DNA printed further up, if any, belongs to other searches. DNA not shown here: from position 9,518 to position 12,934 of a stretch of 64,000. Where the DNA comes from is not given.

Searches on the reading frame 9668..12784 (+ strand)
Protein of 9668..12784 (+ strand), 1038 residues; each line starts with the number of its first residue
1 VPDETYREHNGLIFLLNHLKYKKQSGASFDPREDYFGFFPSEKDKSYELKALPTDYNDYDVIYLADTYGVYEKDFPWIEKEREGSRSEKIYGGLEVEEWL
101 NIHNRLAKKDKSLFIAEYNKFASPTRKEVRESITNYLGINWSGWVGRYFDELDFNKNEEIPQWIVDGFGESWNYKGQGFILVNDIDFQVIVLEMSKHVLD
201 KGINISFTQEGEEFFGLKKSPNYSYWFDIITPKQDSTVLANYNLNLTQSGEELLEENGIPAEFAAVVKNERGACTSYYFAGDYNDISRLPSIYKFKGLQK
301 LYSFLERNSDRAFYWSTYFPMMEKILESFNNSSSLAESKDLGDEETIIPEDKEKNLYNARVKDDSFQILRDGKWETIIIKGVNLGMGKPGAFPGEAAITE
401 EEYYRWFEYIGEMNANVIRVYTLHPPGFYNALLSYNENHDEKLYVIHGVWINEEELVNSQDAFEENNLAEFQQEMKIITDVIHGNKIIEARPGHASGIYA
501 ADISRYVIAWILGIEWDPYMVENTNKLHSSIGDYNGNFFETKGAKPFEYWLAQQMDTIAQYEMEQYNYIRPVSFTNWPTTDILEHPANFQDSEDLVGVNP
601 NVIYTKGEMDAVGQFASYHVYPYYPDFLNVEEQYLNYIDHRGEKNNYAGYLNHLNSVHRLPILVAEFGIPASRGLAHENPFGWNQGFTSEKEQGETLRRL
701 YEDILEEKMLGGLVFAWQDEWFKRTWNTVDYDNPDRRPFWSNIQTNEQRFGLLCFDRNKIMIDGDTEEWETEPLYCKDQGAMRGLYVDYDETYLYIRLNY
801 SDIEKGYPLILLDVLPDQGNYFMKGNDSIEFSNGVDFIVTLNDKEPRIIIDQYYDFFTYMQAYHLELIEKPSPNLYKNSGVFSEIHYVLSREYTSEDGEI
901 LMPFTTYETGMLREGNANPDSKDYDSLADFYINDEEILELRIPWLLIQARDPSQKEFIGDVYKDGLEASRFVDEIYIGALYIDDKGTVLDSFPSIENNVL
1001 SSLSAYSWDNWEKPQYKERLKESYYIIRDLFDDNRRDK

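Call 5: search_protein_families(library=pfam, proteins=[window:9668-12784:+], max_evalue=0.1)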
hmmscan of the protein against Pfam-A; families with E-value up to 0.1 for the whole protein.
window:9668-12784:+ (1038 aa): 0 families

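Call 6: search_protein_families(library=ncbifam, proteins=[window:9668-12784:+], max_evalue=0.1)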
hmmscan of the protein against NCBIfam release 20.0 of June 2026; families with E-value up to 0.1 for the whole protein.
window:9668-12784:+ (1038 aa): 0 families

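Call 67: search_solved_structures(query=A3, max_evalue=1, show_alignments=0)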
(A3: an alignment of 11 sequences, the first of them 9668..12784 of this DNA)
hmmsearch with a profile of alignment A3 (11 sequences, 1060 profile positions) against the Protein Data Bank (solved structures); distinct sequences matched with E-value up to 1: 0.
